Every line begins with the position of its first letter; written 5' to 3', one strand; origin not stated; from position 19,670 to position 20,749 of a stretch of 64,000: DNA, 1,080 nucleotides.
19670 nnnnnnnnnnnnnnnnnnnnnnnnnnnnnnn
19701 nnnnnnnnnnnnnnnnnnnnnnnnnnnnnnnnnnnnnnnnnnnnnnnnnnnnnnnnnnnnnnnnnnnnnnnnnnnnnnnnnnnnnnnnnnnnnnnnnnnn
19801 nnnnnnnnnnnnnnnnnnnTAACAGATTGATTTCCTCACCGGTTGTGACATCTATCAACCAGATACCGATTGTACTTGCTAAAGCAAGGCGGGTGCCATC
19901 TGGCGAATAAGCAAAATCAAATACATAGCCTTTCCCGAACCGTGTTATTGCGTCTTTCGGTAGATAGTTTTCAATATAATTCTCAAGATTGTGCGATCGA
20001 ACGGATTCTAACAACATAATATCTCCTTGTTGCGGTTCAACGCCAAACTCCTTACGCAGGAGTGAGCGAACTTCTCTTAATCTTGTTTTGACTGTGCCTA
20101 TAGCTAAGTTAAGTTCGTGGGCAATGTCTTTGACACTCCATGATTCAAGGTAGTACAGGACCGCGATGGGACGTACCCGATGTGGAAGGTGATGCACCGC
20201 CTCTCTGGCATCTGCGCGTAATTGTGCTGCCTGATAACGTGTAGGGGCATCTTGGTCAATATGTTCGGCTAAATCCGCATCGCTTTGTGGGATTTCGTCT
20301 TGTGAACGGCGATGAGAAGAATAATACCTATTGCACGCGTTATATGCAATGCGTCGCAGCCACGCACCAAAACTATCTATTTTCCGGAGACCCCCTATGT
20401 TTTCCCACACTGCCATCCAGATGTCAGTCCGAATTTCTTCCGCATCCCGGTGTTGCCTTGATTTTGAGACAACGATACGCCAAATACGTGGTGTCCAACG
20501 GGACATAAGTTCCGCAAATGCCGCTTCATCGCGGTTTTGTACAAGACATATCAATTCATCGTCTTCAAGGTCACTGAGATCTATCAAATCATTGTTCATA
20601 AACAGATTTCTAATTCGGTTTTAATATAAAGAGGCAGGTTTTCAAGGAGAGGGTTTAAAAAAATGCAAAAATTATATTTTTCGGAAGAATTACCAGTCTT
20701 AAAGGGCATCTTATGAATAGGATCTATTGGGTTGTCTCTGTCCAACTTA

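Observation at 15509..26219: Two tandem modules of ECF sigma-70::WD40 fusion followed by a standalone WD40 paralog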

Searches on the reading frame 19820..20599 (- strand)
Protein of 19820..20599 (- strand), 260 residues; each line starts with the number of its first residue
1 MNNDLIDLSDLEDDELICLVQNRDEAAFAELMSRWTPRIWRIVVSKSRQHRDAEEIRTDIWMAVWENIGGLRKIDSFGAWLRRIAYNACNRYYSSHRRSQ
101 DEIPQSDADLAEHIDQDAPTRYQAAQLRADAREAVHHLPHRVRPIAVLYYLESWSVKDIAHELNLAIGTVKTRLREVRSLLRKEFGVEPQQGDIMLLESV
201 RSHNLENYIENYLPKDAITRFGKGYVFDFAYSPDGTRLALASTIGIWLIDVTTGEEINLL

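Call 6: search_protein_families(library=pfam, proteins=[window:19955-20599:-], max_evalue=0.001)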
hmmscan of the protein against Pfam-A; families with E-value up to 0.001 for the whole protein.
window:19955-20599:- (215 aa): 4 families
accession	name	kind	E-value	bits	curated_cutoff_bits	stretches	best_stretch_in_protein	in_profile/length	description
PF04542.20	Sigma70_r2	-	5.9e-09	36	24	1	31-98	1-70/71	Sigma-70 region 2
PF08281.18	Sigma70_r4_2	-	3.3e-08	33.5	25.7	1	131-178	4-51/54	Sigma-70, region 4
PF04545.22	Sigma70_r4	-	4.7e-06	26.5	24.1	1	135-183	2-50/50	Sigma-70, region 4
PF07638.17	Sigma70_ECF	-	0.00066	20.1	21.1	0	15-184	6-182/185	ECF sigma factor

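Call 7: search_protein_families(library=ncbifam, proteins=[window:19955-20599:-], max_evalue=0.001)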
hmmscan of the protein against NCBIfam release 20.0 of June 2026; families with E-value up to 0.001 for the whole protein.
window:19955-20599:- (215 aa): 62 families (the best 25 are shown)
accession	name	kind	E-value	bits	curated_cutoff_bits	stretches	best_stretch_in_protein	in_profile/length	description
NF008888.0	PRK11922.1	equivalog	3.3e-25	89.1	204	1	7-185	11-196/231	RNA polymerase sigma factor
TIGR02985.1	Sig70_bacteroi1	subfamily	5.7e-22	78.6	126.4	1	27-184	2-161/162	RNA polymerase sigma-70 factor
NF009171.0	PRK12518.1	equivalog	7.7e-21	74.8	208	1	11-184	12-183/191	RNA polymerase sigma factor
TIGR02937.1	sigma70-ECF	superfamily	7.9e-21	74.4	42.9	1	27-184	2-164/165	sigma-70 family RNA polymerase sigma factor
NF004113.0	PRK05602.1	equivalog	4.1e-20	72.3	208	1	9-189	28-205/211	RNA polymerase sigma factor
NF006930.0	PRK09415.1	subfamily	9.6e-20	71.2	198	1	22-185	12-175/179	RNA polymerase factor sigma C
NF009166.1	PRK12513.1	equivalog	1.4e-19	70.6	206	1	10-185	6-186/193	RNA polymerase sigma factor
TIGR02983.1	SigE-fam_strep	subfamily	5e-19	68.8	141.55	1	24-184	4-157/162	SigE family RNA polymerase sigma factor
NF007223.0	PRK09641.1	equivalog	8.2e-19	68.2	209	1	15-186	7-185/187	RNA polymerase sigma factor SigW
NF007225.0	PRK09643.1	equivalog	1e-18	67.8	190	1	10-184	11-181/204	RNA polymerase sigma factor SigM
NF007228.0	PRK09646.1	subfamily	1.6e-17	63.8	226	1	12-188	16-193/194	ECF RNA polymerase sigma factor SigK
TIGR02989.1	Sig-70_gvs1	subfamily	5e-17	62.3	124.55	1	27-182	2-155/158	RNA polymerase sigma-70 factor, Rhodopirellula/Verrucomicrobium family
NF009174.0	PRK12522.1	equivalog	5.4e-17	62.3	217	1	28-187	5-169/175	RNA polymerase sigma factor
NF009195.0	PRK12543.1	subfamily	1.4e-16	60.5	197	1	12-190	6-183/192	RNA polymerase sigma factor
TIGR02939.1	RpoE_Sigma70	equivalog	2.5e-16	60.2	236.15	1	13-182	7-183/190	RNA polymerase sigma factor RpoE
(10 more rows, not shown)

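Call 49: find_homologous_proteins(query=window:19820-20599:-, max_evalue=0.00001)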
Query seq(260 aa) (260 aa): 287 proteins with E <= 0.00001 among 1344 candidates; the best 120 are listed.
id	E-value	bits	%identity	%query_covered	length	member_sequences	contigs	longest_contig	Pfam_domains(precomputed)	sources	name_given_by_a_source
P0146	1.2e-147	509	86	100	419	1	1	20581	PF25168.2,PF24105.2,PF24805.2,PF24017.3,PF24817.2,PF23393.3,PF25460.2,PF00400.39,PF23414.2,PF25178.1,PF25174.2,PF24814.2,PF23381.2,PF25173.2,PF12894.14,PF25175.2,PF04542.21,PF24796.2,PF08281.19,PF07676.19,PF23409.2,PF25172.2,PF24782.3,PF25391.2,PF23869.2,PF24807.2,PF25047.1,PF26550.2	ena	-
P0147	1.0e-86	309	53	97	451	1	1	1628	PF25174.2,PF24814.2,PF23381.2,PF25173.2,PF12894.14,PF25175.2,PF24817.2,PF04542.21,PF24796.2,PF08281.19,PF24807.2,PF04545.23,PF00400.39,PF23414.2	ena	-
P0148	1.1e-81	293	65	78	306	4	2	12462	PF04545.23,PF04542.21,PF08281.19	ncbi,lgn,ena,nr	ncbi:MAG: sigma-70 family RNA polymerase sigma factor [Candidatus Poribacteria bacterium]|nr:sigma-7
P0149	3.9e-81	291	65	78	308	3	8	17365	PF04545.23,PF04542.21,PF08281.19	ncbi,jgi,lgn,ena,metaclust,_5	metaclust:\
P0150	2.3e-80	288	66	76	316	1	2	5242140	PF04545.23,PF04542.21,PF08281.19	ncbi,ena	-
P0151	1.6e-79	285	64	78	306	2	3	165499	PF04545.23,PF04542.21,PF08281.19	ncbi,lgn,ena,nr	ncbi:MAG: sigma-70 family RNA polymerase sigma factor [Candidatus Poribacteria bacterium]|nr:sigma-7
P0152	5.7e-79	284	62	77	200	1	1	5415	PF04545.23,PF04542.21,PF08281.19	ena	-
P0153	2.1e-78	282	65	76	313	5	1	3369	PF04545.23,PF04542.21,PF08281.19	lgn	-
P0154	2.3e-78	282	63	78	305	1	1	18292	PF04542.21,PF08281.19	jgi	-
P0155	1.8e-77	279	61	81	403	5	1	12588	PF00091.32,PF04545.23,PF08281.19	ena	-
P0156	2.4e-77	278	62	78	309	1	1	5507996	PF04545.23,PF04542.21,PF12645.14,PF08281.19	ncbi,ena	-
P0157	2.4e-77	278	65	75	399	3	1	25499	PF00091.32,PF04542.21,PF08281.19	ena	-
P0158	3.6e-77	278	63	76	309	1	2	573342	PF04545.23,PF04542.21,PF12645.14,PF08281.19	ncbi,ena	-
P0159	9.7e-77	276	58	81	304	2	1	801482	PF04542.21,PF08281.19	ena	-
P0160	1.5e-76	276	62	76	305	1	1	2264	PF04545.23,PF04542.21,PF08281.19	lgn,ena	-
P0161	2.6e-76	275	63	78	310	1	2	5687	PF04545.23,PF04542.21,PF12645.14,PF08281.19,PF04297.21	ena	-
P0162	4.4e-76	274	61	81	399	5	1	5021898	PF00091.32,PF04542.21,PF08281.19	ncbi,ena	-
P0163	7.5e-76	273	59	78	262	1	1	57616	PF04545.23,PF04542.21,PF08281.19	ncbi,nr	ncbi:hypothetical protein C6501_00105 [Candidatus Poribacteria bacterium]|nr:MAG: hypothetical prote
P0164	1.1e-75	273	59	81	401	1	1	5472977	PF00091.32,PF04545.23,PF04542.21,PF08281.19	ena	-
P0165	1.2e-75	273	58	81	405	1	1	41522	PF00091.32,PF04545.23,PF04542.21,PF08281.19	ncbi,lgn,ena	-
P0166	1.3e-75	273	59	81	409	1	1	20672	PF00091.32,PF04545.23,PF04542.21,PF08281.19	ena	-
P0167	1.4e-75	273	59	81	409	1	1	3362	PF00091.32,PF04545.23,PF04542.21,PF08281.19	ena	-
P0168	1.4e-75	273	59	81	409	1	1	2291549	PF00091.32,PF04545.23,PF04542.21,PF08281.19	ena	-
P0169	1.6e-75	272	58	81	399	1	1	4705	PF00091.32,PF04545.23,PF04542.21,PF08281.19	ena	-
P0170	1.7e-75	272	58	81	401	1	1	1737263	PF00091.32,PF04545.23,PF04542.21,PF08281.19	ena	-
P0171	1.8e-75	272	58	81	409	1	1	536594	PF00091.32,PF04545.23,PF04542.21,PF08281.19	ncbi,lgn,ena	-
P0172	1.9e-75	272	60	81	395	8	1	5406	PF00091.32,PF08281.19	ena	-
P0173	2.1e-75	272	62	75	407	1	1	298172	PF00091.32,PF04545.23,PF04542.21,PF08281.19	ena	-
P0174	2.3e-75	272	58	81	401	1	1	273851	PF00091.32,PF04545.23,PF04542.21,PF08281.19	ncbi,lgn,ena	-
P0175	4.0e-75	271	62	75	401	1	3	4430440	PF00091.32,PF04545.23,PF04542.21,PF08281.19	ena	-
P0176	4.7e-75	271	58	81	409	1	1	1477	PF00091.32,PF04545.23,PF04542.21,PF08281.19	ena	-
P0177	4.9e-75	271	58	81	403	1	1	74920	PF00091.32,PF04545.23,PF04542.21,PF08281.19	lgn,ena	-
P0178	5.1e-75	271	58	81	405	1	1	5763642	PF00091.32,PF04545.23,PF04542.21,PF08281.19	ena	-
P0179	5.8e-75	271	61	81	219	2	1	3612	PF04545.23,PF04542.21,PF08281.19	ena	-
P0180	6.6e-75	270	59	81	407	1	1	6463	PF00091.32,PF04545.23,PF04542.21,PF08281.19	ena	-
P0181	1.9e-74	269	57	81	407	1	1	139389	PF00091.32,PF04545.23,PF04542.21,PF08281.19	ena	-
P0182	2.1e-74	269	58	81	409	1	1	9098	PF00091.32,PF04545.23,PF04542.21,PF08281.19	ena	-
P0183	2.9e-74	268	60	78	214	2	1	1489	PF04545.23,PF04542.21,PF08281.19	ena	-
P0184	2.9e-74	268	64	75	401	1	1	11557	PF00091.32,PF04542.21,PF08281.19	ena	-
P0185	3.0e-74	268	64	75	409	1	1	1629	PF00091.32,PF04542.21,PF08281.19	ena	-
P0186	3.1e-74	268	63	75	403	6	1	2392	PF00091.32,PF04545.23,PF04542.21,PF08281.19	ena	-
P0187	3.7e-74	268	62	75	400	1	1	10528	PF00091.32,PF04542.21,PF08281.19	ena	-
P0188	6.0e-74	267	63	75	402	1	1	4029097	PF00091.32,PF04545.23,PF04542.21,PF08281.19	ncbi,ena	-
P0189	6.0e-74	267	61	75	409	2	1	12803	PF00091.32,PF04545.23,PF04542.21,PF08281.19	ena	-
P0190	6.0e-74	267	58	78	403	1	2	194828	PF00091.32,PF04545.23,PF04542.21,PF08281.19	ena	-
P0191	6.7e-74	267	64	75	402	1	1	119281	PF00091.32,PF04542.21,PF08281.19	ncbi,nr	ncbi:hypothetical protein C6503_21545 [Candidatus Poribacteria bacterium]|nr:MAG: hypothetical prote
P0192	7.6e-74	267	62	75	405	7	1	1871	PF00091.32,PF04545.23,PF04542.21,PF08281.19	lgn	-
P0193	9.9e-74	266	61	75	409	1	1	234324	PF00091.32,PF04545.23,PF04542.21,PF08281.19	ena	-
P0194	1.1e-73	266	63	74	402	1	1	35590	PF00091.32,PF04542.21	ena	-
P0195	1.3e-73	266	62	75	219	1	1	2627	PF04542.21,PF08281.19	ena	-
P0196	1.3e-73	266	57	81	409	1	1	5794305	PF00091.32,PF04545.23,PF04542.21,PF08281.19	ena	-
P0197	1.4e-73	266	62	75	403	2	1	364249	PF00091.32,PF04545.23,PF04542.21,PF08281.19,PF20060.5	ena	-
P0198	1.4e-73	266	61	81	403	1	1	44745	PF00091.32,PF04542.21,PF08281.19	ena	-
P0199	1.5e-73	266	64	75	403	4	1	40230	PF00091.32,PF04542.21,PF08281.19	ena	-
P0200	2.1e-73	265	63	75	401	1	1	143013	PF00091.32,PF04542.21,PF08281.19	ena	-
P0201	2.2e-73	265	61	75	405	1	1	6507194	PF00091.32,PF04542.21,PF08281.19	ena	-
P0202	2.4e-73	265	63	75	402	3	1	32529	PF00091.32,PF04542.21,PF08281.19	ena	-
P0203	2.4e-73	265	64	75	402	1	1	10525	PF00091.32,PF04542.21,PF08281.19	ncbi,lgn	-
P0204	2.8e-73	265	58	78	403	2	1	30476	PF00091.32,PF04545.23,PF04542.21,PF08281.19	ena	-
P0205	3.7e-73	265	64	75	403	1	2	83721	PF00091.32,PF04542.21,PF08281.19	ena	-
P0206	3.9e-73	265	63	75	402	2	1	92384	PF00091.32,PF04545.23,PF04542.21,PF08281.19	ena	-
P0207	4.0e-73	265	57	81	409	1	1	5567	PF00091.32,PF04545.23,PF04542.21,PF08281.19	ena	-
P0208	8.0e-73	264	62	75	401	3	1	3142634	PF00091.32,PF04542.21,PF08281.19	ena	-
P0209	9.5e-73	263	62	78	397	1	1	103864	PF00091.32,PF04542.21,PF08281.19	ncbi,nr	ncbi:MAG: sigma-70 family RNA polymerase sigma factor [Candidatus Poribacteria bacterium]|nr:sigma-7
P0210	1.0e-72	263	63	75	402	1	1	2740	PF00091.32,PF04542.21,PF08281.19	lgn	-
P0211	1.1e-72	263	63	75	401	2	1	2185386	PF00091.32,PF04542.21,PF08281.19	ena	-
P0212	1.1e-72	263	57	81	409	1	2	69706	PF00091.32,PF04542.21,PF08281.19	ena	-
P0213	1.2e-72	263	59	81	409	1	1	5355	PF00091.32,PF04542.21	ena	-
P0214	1.2e-72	263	64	75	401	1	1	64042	PF00091.32,PF04542.21,PF08281.19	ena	-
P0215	1.3e-72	263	63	75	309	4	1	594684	PF00091.32,PF04542.21,PF08281.19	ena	-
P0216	1.9e-72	262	59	78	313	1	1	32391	PF04545.23,PF04542.21,PF08281.19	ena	-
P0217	2.0e-72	262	57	81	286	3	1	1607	PF00091.32,PF04542.21,PF08281.19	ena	-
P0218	2.5e-72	262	58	81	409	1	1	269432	PF00091.32,PF04542.21,PF08281.19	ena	-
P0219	2.6e-72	262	63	75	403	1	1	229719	PF00091.32,PF04542.21,PF08281.19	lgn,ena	-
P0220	2.7e-72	262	65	72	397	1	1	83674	PF00091.32,PF04542.21,PF08281.19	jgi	-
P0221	3.2e-72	262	64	72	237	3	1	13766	PF04542.21,PF08281.19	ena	-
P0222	3.4e-72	261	63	75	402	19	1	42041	PF00091.32,PF04542.21,PF08281.19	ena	-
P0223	3.5e-72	261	63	75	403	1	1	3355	PF00091.32,PF04542.21,PF08281.19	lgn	-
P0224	3.5e-72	261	63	75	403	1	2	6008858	PF00091.32,PF04542.21,PF08281.19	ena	-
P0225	4.3e-72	261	62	75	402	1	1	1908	PF00091.32,PF04542.21,PF08281.19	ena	-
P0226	4.4e-72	261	57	81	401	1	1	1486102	PF00091.32,PF04542.21,PF08281.19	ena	-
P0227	4.7e-72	261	63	75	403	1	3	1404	PF00091.32,PF04542.21,PF08281.19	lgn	-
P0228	4.8e-72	261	57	81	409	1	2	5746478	PF00091.32,PF04542.21,PF08281.19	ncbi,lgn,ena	-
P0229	6.1e-72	261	53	88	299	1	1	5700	PF23410.5,PF25174.2,PF24814.2,PF23381.2,PF25173.2,PF25175.2,PF24817.2,PF04542.21,PF08281.19,PF24807.2,PF04545.23,PF00400.39,PF23414.2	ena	-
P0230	6.4e-72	261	59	81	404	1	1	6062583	PF00091.32,PF04542.21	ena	-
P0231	8.9e-72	260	61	75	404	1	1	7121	PF00091.32,PF04545.23,PF04542.21,PF08281.19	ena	-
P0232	9.2e-72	260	62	75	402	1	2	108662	PF00091.32,PF04545.23,PF04542.21,PF08281.19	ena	-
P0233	9.2e-72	260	63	75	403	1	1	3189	PF00091.32,PF04542.21,PF08281.19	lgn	-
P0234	9.8e-72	260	59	81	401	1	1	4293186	PF00091.32,PF04542.21,PF08281.19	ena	-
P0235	9.9e-72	260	60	81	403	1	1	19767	PF00091.32,PF04542.21,PF08281.19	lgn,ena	-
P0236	1.0e-71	260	62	75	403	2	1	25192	PF00091.32,PF04545.23,PF04542.21,PF08281.19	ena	-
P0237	1.3e-71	260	64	72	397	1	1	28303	PF00091.32,PF04542.21,PF08281.19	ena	-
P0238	1.5e-71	259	57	79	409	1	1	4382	PF00091.32,PF04542.21,PF08281.19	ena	-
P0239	1.6e-71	259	62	75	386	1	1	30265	PF00091.32,PF04542.21,PF08281.19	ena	-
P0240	1.7e-71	259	62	75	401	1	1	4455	PF00091.32,PF04542.21,PF08281.19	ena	-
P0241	2.1e-71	259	59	77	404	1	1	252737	PF00091.32,PF04542.21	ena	-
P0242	2.1e-71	259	58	78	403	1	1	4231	PF00091.32,PF04542.21,PF08281.19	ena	-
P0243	2.2e-71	259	62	75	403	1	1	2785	PF00091.32,PF04542.21,PF08281.19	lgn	-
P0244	2.6e-71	259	63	72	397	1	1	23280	PF00091.32,PF04542.21,PF08281.19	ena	-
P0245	2.6e-71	259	62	75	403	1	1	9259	PF00091.32,PF04545.23,PF04542.21,PF08281.19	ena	-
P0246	2.7e-71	259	58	78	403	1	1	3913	PF00091.32,PF04542.21,PF08281.19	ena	-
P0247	3.0e-71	258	63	72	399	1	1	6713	PF00091.32,PF04542.21,PF08281.19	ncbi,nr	ncbi:MAG: sigma-70 family RNA polymerase sigma factor [Candidatus Poribacteria bacterium]|nr:sigma-7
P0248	3.3e-71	258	64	72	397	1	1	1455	PF00091.32,PF04542.21,PF08281.19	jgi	jgi:RNA polymerase sigma factor (sigma-70 family)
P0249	3.4e-71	258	64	72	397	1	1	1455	PF00091.32,PF04542.21,PF08281.19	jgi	jgi:RNA polymerase sigma factor (sigma-70 family)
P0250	3.6e-71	258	62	75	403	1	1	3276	PF00091.32,PF04542.21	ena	-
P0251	3.8e-71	258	59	78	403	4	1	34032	PF00091.32,PF04545.23,PF04542.21,PF08281.19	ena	-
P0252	4.0e-71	258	64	72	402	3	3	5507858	PF00091.32,PF04542.21,PF08281.19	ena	-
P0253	4.8e-71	258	57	81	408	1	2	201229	PF00091.32,PF04542.21,PF08281.19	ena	-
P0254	5.1e-71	258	61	75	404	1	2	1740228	PF00091.32,PF04542.21,PF08281.19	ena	-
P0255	5.7e-71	257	61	75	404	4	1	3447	PF00091.32,PF04545.23,PF04542.21,PF08281.19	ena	-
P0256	6.1e-71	257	58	81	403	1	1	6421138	PF00091.32,PF04542.21,PF08281.19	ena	-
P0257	6.1e-71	257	61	78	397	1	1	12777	PF00091.32,PF04542.21,PF08281.19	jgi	-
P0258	6.2e-71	257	62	75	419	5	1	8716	PF00091.32,PF04542.21,PF08281.19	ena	-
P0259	6.5e-71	257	64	72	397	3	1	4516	PF00091.32,PF04542.21,PF08281.19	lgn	-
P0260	6.9e-71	257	63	72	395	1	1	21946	PF00091.32,PF04542.21,PF08281.19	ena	-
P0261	7.0e-71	257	62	75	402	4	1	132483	PF00091.32,PF04542.21,PF08281.19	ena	-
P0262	7.0e-71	257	60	78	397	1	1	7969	PF00091.32,PF04542.21,PF08281.19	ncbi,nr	ncbi:MAG: sigma-70 family RNA polymerase sigma factor [Candidatus Poribacteria bacterium]|nr:sigma-7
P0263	7.1e-71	257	62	75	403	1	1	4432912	PF00091.32,PF04545.23,PF04542.21,PF08281.19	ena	-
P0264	8.1e-71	257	62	75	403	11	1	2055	PF00091.32,PF04542.21,PF08281.19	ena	-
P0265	8.1e-71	257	63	72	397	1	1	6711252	PF00091.32,PF04542.21,PF08281.19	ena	-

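Call 50: search_protein_families(library=pfam, proteins=[P0162, P0148, P0147], max_evalue=0.01)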
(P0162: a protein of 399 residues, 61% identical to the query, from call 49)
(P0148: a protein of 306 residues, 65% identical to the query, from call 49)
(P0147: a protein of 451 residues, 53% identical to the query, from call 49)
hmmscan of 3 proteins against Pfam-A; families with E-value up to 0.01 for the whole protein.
P0162 (399 aa): 7 families
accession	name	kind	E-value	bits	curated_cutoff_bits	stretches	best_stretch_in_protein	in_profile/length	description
PF00091.31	Tubulin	-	5.5e-40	138.1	33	1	206-365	1-189/190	Tubulin/FtsZ family, GTPase domain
PF08281.18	Sigma70_r4_2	-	7.7e-09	35.5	25.7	1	127-178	2-53/54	Sigma-70, region 4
PF04542.20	Sigma70_r2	-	8.4e-07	29.1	24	1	31-97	1-69/71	Sigma-70 region 2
PF20060.4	DUF6459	-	0.00021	22.1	27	1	52-145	2-86/105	Family of unknown function (DUF6459)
PF04545.22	Sigma70_r4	-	0.00028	20.8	24.1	1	133-177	2-46/50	Sigma-70, region 4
PF06056.18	Terminase_5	-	0.00072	19.9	20.3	1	140-168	2-30/58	Putative ATPase subunit of terminase (gpP-like)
PF13809.12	Tubulin_2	-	0.0014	18.4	27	0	290-315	163-188/356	Tubulin like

P0148 (306 aa): 4 families
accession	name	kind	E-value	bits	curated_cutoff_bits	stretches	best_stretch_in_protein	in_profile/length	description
PF04542.20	Sigma70_r2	-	2.6e-12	46.8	24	1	31-98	1-70/71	Sigma-70 region 2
PF08281.18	Sigma70_r4_2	-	2.8e-06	27.3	25.7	1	130-178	3-51/54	Sigma-70, region 4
PF04545.22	Sigma70_r4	-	2.8e-05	24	24.1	1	138-183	5-50/50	Sigma-70, region 4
PF12645.13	HTH_16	-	3e-05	24.5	22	1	212-271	1-64/65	Helix-turn-helix domain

P0147 (451 aa): 16 families
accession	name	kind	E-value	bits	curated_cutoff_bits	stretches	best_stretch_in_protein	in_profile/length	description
PF25174.1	Beta-prop_THOC3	-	1.5e-14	54.1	305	1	219-393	60-232/272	THOC3 beta-propeller domain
PF23414.1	Beta-prop_EML_2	-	2.8e-12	47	90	2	289-399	42-149/266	Echinoderm microtubule-associated protein second beta-propeller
PF24814.1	WD40_Prp19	-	1e-11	44.9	320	1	219-400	62-246/281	Prp19 WD40 domain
PF04542.20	Sigma70_r2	-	5.1e-11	42.7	24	1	31-93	1-65/71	Sigma-70 region 2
PF12894.13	ANAPC4_WD40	-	2.7e-10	40.8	22.9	0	288-325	40-77/91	Anaphase-promoting complex subunit 4 WD40 domain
PF00400.38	WD40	-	1.4e-09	38.5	27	0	374-395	11-32/39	WD domain, G-beta repeat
PF24807.1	WD40_CDC20-Fz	-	2.4e-09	37.4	200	1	259-397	22-158/292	CDC20/Fizzy WD40 domain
PF24817.1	WD40_WDHD1_1st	-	4.4e-08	33.1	109.9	1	289-400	89-206/291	WDHD1 first WD40 domain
PF08281.18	Sigma70_r4_2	-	1.1e-07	31.8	25.7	1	131-180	4-53/54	Sigma-70, region 4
PF25173.1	Beta-prop_WDR3_1st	-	1.4e-07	31.8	154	1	245-398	29-179/184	WDR3 first beta-propeller domain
PF04545.22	Sigma70_r4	-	2.3e-06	27.5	24.1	1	135-183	2-50/50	Sigma-70, region 4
PF24796.1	WDR55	-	2.7e-06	27.1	200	1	247-398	9-161/296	WDR55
PF25175.1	Beta-prop_WDR5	-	7.8e-06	25.8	250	1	289-360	139-212/296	WDR5 beta-propeller domain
PF25168.1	Beta-prop_WDR36-Utp21_2nd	-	0.00014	21.8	84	1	291-392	203-299/335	WDR36/Utp21 second beta-propeller domain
PF21029.3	RMC1_N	-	0.00023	21.6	27.3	0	280-323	33-76/119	Regulator of MON1-CCZ1 complex, N-terminal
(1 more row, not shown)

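Call 73: find_encoding_contigs(protein=P0162, flank=4000, max_places=3)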
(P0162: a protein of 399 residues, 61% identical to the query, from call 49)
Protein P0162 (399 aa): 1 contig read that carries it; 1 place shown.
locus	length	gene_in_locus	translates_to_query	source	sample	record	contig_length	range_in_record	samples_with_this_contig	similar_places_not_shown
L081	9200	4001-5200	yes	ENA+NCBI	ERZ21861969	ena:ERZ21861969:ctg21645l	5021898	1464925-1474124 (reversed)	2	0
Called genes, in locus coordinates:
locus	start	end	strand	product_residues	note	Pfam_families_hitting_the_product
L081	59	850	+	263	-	PF18950:DUF5694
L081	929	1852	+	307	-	PF18950:DUF5694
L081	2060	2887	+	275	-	PF18950:DUF5694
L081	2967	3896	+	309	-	PF18950:DUF5694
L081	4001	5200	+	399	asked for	PF04542:Sigma70_r2 (weak), PF08281:Sigma70_r4_2, PF00091:Tubulin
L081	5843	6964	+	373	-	-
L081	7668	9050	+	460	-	PF07638:Sigma70_ECF, PF04542:Sigma70_r2, PF08281:Sigma70_r4_2, PF04545:Sigma70_r4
